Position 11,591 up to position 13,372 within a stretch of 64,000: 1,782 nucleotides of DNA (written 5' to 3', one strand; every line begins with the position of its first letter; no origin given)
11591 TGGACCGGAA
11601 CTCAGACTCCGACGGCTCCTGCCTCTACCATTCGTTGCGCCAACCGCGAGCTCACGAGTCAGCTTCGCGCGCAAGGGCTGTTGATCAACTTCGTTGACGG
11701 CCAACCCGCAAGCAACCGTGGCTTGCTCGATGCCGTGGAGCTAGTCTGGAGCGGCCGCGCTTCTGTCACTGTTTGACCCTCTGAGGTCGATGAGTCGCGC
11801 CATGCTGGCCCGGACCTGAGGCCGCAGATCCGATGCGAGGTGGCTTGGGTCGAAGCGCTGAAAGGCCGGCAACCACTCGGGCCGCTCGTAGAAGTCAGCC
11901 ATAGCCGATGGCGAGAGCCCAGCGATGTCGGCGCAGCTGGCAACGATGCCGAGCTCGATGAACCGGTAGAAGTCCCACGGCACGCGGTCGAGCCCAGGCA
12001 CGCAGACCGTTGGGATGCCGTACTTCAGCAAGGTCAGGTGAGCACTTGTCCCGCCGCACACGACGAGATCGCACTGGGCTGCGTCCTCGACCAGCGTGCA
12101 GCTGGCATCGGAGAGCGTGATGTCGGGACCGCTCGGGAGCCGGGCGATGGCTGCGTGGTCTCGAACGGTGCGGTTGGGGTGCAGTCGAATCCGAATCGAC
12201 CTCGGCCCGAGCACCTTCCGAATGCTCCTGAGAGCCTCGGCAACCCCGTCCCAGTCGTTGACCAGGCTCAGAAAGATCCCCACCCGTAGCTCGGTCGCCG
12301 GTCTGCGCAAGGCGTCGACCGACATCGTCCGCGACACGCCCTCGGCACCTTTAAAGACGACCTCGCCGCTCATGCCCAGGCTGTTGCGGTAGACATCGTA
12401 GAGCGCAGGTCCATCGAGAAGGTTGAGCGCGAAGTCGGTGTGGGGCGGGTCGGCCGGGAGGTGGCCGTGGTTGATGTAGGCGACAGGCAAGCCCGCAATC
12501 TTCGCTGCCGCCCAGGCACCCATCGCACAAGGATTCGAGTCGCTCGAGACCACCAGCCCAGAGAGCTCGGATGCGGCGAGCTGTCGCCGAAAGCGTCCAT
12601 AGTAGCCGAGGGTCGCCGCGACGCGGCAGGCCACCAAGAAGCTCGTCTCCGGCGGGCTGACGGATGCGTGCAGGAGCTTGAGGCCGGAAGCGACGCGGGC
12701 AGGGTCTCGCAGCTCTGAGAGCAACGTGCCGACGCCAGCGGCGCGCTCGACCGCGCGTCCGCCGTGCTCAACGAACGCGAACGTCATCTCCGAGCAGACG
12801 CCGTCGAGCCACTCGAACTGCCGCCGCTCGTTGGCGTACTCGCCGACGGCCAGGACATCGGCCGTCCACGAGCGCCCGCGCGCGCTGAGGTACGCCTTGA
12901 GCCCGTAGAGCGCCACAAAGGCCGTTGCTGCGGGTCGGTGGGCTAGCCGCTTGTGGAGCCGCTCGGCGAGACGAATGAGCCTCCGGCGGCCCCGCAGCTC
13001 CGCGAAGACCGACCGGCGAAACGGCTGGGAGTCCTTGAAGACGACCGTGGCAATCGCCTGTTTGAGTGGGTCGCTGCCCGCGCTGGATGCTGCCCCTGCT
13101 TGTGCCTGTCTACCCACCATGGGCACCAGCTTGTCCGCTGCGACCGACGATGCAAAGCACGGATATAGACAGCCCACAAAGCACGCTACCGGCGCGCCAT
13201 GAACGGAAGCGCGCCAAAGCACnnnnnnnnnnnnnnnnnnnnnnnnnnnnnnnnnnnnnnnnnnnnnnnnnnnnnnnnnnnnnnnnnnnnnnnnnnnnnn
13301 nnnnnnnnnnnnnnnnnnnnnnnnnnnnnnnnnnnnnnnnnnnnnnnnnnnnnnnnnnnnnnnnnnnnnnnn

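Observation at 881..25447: Radical-SAM-dense 25-kb island (7 rSAM enzymes, UbiA prenyltransferase, aminotransferase, CMP-sugar-acid operon) that matches no pathway I know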

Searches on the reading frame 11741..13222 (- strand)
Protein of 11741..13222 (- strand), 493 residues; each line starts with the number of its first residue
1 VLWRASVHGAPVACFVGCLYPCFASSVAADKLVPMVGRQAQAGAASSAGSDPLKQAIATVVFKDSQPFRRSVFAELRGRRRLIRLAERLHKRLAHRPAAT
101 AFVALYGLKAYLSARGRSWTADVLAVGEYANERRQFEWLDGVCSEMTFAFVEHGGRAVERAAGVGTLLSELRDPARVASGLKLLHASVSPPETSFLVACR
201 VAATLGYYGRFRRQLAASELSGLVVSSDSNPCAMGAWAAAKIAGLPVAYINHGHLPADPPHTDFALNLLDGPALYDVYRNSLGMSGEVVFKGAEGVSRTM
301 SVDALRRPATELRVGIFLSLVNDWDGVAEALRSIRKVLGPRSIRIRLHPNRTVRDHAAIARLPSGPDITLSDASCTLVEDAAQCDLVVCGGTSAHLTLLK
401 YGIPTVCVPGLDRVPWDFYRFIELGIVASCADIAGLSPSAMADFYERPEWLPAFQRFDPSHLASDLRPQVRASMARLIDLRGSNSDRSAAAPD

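Call 5: search_protein_families(library=pfam, proteins=[window:11741-13222:-], max_evalue=0.01)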
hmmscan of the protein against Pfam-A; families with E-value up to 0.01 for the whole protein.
window:11741-13222:- (493 aa): 0 families
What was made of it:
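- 11741..13120 (-): G9: 459-aa GT-B-fold protein with an invariant RLHPN motif. It is the first gene of cassette B. It is either a glycosyltransferase or a NeuC/PseG-like NDP-sugar epimerase/hydrolase. No Pfam hit (call 5).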

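Call 8: search_protein_families(library=ncbifam, proteins=[window:11741-13222:-], max_evalue=0.01)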
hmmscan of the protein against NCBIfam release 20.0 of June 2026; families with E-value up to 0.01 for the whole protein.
window:11741-13222:- (493 aa): 0 families

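Call 29: search_protein_families(library=pfam, proteins=[window:11741-13222:-], max_evalue=10)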
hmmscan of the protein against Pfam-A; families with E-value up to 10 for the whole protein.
window:11741-13222:- (493 aa): 0 families

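Call 31: find_homologous_proteins(query=window:11741-13222:-, max_evalue=0.001)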
Query window:11741-13222:- (493 aa): 37 proteins with E <= 0.001 among 8000 candidates.
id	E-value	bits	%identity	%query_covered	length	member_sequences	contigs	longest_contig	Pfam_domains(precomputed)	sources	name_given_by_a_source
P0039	0.0e+0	1024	100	93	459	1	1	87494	-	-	-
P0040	1.9e-102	362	44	86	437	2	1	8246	-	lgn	-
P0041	1.5e-95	339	42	89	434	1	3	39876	-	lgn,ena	-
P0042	3.6e-95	338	43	86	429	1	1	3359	-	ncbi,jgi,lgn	ncbi:MAG: hypothetical protein ACI9WU_005136 [Myxococcota bacterium]|jgi:hypothetical protein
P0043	8.0e-95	337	46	83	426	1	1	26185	-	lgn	-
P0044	1.2e-94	336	44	87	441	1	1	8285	-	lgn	-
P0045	2.2e-93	332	43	83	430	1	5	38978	-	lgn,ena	-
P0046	3.9e-92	328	42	88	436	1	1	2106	-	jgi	jgi:hypothetical protein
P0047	8.5e-91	323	47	81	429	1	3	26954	-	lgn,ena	-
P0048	1.2e-90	323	39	87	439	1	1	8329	-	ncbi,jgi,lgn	ncbi:MAG: hypothetical protein ACI9OJ_001476 [Myxococcota bacterium]|jgi:hypothetical protein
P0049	2.0e-90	322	42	86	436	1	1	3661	-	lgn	-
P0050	7.2e-89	317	42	87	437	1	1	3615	-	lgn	-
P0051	2.3e-88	315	44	83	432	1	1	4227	-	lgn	-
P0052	1.0e-87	313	41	85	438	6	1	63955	-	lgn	-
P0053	9.2e-86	307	38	88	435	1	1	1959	-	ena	-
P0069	5.2e-68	248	38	86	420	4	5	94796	-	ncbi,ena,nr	ncbi:MAG: hypothetical protein GY898_25730 [Proteobacteria bacterium]|nr:hypothetical protein [Pseud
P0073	1.1e-53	201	33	73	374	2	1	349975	-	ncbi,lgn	-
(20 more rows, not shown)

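Call 32: find_encoding_contigs(protein=P0052, flank=10000, max_places=1)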
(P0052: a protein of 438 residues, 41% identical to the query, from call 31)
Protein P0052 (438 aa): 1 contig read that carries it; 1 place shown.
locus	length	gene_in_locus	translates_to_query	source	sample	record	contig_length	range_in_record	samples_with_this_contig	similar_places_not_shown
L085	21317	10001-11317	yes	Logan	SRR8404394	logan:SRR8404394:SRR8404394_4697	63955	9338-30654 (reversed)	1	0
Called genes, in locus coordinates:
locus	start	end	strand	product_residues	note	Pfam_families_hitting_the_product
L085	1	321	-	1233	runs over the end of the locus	PF00391:PEP-utilizers, PF01326:PPDK_N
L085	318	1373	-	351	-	PF13353:Fer4_12 (faint), PF04055:Radical_SAM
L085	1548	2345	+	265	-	-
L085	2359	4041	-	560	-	-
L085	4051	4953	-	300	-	-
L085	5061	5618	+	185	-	PF00702:Hydrolase (faint), PF08282:Hydrolase_3 (weak)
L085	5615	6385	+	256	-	PF03328:HpcH_HpaI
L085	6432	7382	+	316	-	PF01408:GFO_IDH_MocA, PF02894:GFO_IDH_MocA_C (weak), PF22725:GFO_IDH_MocA_C3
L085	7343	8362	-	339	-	PF03706:LPG_synthase_TM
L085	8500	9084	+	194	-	PF13580:SIS_2, PF01380:SIS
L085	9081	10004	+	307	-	PF00389:2-Hacid_dh, PF02826:2-Hacid_dh_C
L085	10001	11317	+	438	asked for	-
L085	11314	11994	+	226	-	PF02348:CTP_transf_3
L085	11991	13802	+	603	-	-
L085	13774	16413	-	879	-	-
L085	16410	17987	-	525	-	-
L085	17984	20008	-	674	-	-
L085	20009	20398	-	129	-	-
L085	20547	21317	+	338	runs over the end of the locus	-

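Call 33: find_encoding_contigs(protein=P0069, flank=10000, max_places=1)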
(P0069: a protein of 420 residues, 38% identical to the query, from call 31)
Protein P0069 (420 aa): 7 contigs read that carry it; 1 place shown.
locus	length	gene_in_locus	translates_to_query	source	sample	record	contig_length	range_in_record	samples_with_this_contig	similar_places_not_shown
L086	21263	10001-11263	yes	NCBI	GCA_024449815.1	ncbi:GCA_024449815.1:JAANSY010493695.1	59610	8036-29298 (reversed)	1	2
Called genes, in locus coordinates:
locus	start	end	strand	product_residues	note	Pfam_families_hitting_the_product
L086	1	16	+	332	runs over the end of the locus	PF04055:Radical_SAM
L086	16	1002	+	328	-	PF04055:Radical_SAM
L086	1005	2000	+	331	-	PF04055:Radical_SAM, PF13353:Fer4_12 (faint)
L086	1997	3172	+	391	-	PF00155:Aminotran_1_2 (weak), PF01041:DegT_DnrJ_EryC1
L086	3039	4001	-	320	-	PF03706:LPG_synthase_TM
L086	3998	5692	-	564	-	PF02543:Carbam_trans_N, PF22521:HypF_C_2 (weak), PF16861:Carbam_trans_C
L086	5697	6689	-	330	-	PF04055:Radical_SAM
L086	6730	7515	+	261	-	PF03328:HpcH_HpaI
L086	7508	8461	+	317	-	PF01408:GFO_IDH_MocA, PF02894:GFO_IDH_MocA_C, PF22725:GFO_IDH_MocA_C3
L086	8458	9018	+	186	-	PF13580:SIS_2, PF01380:SIS (weak)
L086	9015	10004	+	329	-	PF00389:2-Hacid_dh, PF02826:2-Hacid_dh_C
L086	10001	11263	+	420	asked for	-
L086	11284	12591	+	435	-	PF02348:CTP_transf_3, PF00702:Hydrolase, PF12710:HAD, PF13419:HAD_2, PF13242:Hydrolase_like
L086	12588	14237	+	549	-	-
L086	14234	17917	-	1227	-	-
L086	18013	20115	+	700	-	PF13435:Cytochrome_C554 (weak)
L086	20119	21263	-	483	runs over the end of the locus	-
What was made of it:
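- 11741..13120 (-): It sits between the 2-HADH and CTP_transf_3 genes in L085 and L086 (calls 32, 33).
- The order 2-HADH, G9, cytidylyltransferase is conserved (calls 32, 33).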

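Call 34: find_encoding_contigs(protein=P0073, flank=10000, max_places=1)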
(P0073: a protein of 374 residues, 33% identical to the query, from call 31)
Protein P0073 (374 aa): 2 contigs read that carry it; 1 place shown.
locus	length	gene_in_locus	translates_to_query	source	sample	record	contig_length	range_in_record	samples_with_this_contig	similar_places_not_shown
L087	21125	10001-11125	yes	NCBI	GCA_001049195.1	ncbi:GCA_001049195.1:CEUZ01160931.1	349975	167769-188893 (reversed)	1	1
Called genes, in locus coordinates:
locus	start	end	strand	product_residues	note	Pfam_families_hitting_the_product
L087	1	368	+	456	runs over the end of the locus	-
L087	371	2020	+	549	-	PF13231:PMT_2 (weak)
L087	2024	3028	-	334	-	PF04055:Radical_SAM, PF13353:Fer4_12 (faint)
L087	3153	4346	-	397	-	PF01041:DegT_DnrJ_EryC1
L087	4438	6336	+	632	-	PF13522:GATase_6, PF13537:GATase_7, PF00733:Asn_synthase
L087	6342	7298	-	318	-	PF04055:Radical_SAM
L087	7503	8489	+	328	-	PF04055:Radical_SAM, PF13353:Fer4_12 (weak)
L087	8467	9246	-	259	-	PF03328:HpcH_HpaI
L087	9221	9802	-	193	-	-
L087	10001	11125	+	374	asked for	-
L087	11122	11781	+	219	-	PF02348:CTP_transf_3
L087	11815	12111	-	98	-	-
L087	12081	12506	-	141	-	PF14539:DUF4442, PF09500:YiiD_C (weak)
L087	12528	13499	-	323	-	-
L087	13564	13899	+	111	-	-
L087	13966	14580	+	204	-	PF00011:HSP20 (weak)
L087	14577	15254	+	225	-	PF01980:TrmO_N, PF18389:TrmO_C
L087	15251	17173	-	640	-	PF00133:tRNA-synt_1, PF01406:tRNA-synt_1e (faint), PF09334:tRNA-synt_1g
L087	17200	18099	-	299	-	PF00378:ECH_1, PF16113:ECH_2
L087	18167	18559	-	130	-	-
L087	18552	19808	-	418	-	-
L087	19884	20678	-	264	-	PF06182:ABC2_membrane_6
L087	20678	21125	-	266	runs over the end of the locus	PF06182:ABC2_membrane_6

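Call 46: predict_structure(alignment_id=A3)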
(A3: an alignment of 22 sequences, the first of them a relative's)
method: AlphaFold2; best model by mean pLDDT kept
length: 459 residues; sequences in the alignment: 22
mean_pLDDT: 90.4   pTM: 0.89
mean pLDDT of the five models: 90.4, 89.9, 89.8, 89.1, 89.1
residues with pLDDT >= 90: 359; 70-90: 63; 50-70: 18; < 50: 19
segments of 3 or more residues with pLDDT < 50: 1-14, 456-459
pLDDT, mean of each block of 10 residues (from residue 1): 37 69 94 92 94 93 91 93 80 91 96 89 67 87 93 89 97 93 92 95 96 93 88 97 92 95 95 98 96 97 98 93 95 96 95 96 97 96 94 97 98 98 93 97 86 49
secondary structure, 60 per line:
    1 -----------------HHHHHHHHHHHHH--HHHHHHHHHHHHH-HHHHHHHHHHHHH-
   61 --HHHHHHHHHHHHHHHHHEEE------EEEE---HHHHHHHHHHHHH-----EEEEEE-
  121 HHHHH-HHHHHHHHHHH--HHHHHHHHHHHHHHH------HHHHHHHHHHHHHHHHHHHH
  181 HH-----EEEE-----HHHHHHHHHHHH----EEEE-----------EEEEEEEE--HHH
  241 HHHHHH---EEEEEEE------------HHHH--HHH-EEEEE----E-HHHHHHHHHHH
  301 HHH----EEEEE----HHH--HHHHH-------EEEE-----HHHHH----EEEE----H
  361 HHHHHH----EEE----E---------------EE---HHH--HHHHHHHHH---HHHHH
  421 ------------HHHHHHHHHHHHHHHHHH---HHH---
elements in order: H18-30 H33-45 H47-59 H63-79 E80-82 E89-92 H96-108 E114-119 H121-125 H127-137 H140-154 H161-182 E188-191 H197-208 E213-216 E228-235 H238-246 E250-256 H269-272 E279-283 H290-303 E308-312 H322-326 E334-337 H343-347 E352-355 H360-366 E371-373 H404-412 H416-420 H433-450

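Call 48: fold_search(model_id=the predicted structure, library=pdb)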
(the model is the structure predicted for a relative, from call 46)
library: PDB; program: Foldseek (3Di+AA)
matches with E <= 10: 1285; with E <= 0.001: 199
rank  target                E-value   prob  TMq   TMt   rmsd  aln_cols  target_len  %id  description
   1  5enz_A                6.0e-08  1.00  0.48  0.58  10.3       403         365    9  S. aureus MnaA-UDP co-structure (released 2016-04-27)
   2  6j31_C                8.9e-08  1.00  0.40  0.46  10.1       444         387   15  Crystal Structure Analysis of the Glycotransferase of kitacinnamycin (released 2020-01-15)
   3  4fkz_B                9.4e-08  1.00  0.45  0.53  11.2       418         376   12  Crystal structure of Bacillus subtilis UDP-GlcNAc 2-epimerase in complex with UDP-GlcNAc and UDP (released 2013-05-08)
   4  3wad_A                9.4e-08  1.00  0.35  0.39   7.8       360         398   14  Crystal structure of glycosyltransferase VinC involved in the biosynthesis of vicenistatin (released 2014-06-04)
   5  7d1i_A                1.2e-07  1.00  0.37  0.46   7.1       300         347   15  Crystal structure of acinetobacter baumannii MurG (released 2021-07-14)
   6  4fkz_A                1.3e-07  1.00  0.44  0.52  11.2       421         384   12  Crystal structure of Bacillus subtilis UDP-GlcNAc 2-epimerase in complex with UDP-GlcNAc and UDP (released 2013-05-08)
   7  6j32_B                2.1e-07  1.00  0.39  0.44  10.2       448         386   16  Crystal Structure Analysis of the Glycotransferase of kitacinnamycin (released 2020-01-15)
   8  6j32_C                2.3e-07  1.00  0.41  0.47  10.3       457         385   14  Crystal Structure Analysis of the Glycotransferase of kitacinnamycin (released 2020-01-15)
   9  3ot5_C                3.1e-07  1.00  0.39  0.47  12.7       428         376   12  2.2 Angstrom Resolution Crystal Structure of putative UDP-N-acetylglucosamine 2-epimerase from Listeria monocytogenes (released 2010-09-22)
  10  7d1i_B                4.1e-07  1.00  0.31  0.41   8.8       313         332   14  Crystal structure of acinetobacter baumannii MurG (released 2021-07-14)
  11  6j31_B                4.4e-07  1.00  0.37  0.43   6.9       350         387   14  Crystal Structure Analysis of the Glycotransferase of kitacinnamycin (released 2020-01-15)
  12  6kqx                  4.6e-07  1.00  0.38  0.50   9.0       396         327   13  Crystal structure of Yijc from B. subtilis in complex with UDP (released 2020-09-30)
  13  3uyl_A                5.5e-07  1.00  0.32  0.38  15.0       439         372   14  Spinosyn Rhamnosyltransferase SpnG complexed with thymidine diphosphate (released 2012-02-15)
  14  3ot5_B                5.8e-07  1.00  0.46  0.54  10.6       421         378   11  2.2 Angstrom Resolution Crystal Structure of putative UDP-N-acetylglucosamine 2-epimerase from Listeria monocytogenes (released 2010-09-22)
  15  8hjn_B                6.1e-07  1.00  0.37  0.39   8.1       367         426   11  Crystal structure of glycosyltransferase SgUGT94-289-3 in complex with UPG (released 2024-05-29)
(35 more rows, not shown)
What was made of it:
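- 11741..13120 (-): Foldseek hits UDP-GlcNAc 2-epimerases, MurG, GT1 enzymes and TarL, with TMt up to 0.59 (calls 46, 48).
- G9 has a GT-B fold (calls 46, 48).
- Tried and rejected: Transferase versus NeuC/PseG-like role stays open (call 48).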

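Call 57: search_protein_families(library=pfam, proteins=[L085:11991-13802:+, L085:2359-4041:-, L086:12588-14237:+, L087:371-2020:+, L085:1548-2345:+, L085:4051-4953:-, L086:14234-17917:-, L085:13774-16413:-], max_evalue=1)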
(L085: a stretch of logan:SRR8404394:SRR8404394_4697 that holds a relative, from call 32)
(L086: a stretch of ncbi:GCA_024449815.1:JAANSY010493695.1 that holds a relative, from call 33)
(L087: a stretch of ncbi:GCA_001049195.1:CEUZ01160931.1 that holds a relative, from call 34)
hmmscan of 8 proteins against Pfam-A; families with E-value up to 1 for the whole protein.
L085:11991-13802:+ (603 aa): 0 families

L085:2359-4041:- (560 aa): 1 family
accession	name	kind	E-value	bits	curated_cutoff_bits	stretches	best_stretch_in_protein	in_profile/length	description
PF07220.16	DUF1420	-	0.088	11.9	19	1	88-184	207-300/672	Protein of unknown function (DUF1420)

L086:12588-14237:+ (549 aa): 0 families

L087:371-2020:+ (549 aa): 1 family
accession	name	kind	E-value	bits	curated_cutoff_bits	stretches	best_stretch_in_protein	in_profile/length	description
PF13231.12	PMT_2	-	4e-06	27.6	26.1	1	109-250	6-155/160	Dolichyl-phosphate-mannose-protein mannosyltransferase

L085:1548-2345:+ (265 aa): 0 families

L085:4051-4953:- (300 aa): 2 families
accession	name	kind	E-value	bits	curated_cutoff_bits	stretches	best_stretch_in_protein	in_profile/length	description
PF00428.24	Ribosomal_60s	-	0.0058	17.6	28.1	1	117-187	18-87/88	60s Acidic ribosomal protein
PF01258.23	zf-dskA_traR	-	0.21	12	24.9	1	229-251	13-33/36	Prokaryotic dksA/traR C4-type zinc finger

L086:14234-17917:- (1227 aa): 2 families
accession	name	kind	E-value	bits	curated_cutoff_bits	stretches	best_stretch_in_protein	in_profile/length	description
PF02811.25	PHP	-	0.00017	22.4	26.4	1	902-937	1-38/164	PHP domain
PF12228.14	DUF3604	-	0.0045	15.9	20.4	0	937-968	129-160/591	Protein of unknown function (DUF3604)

L085:13774-16413:- (879 aa): 0 families
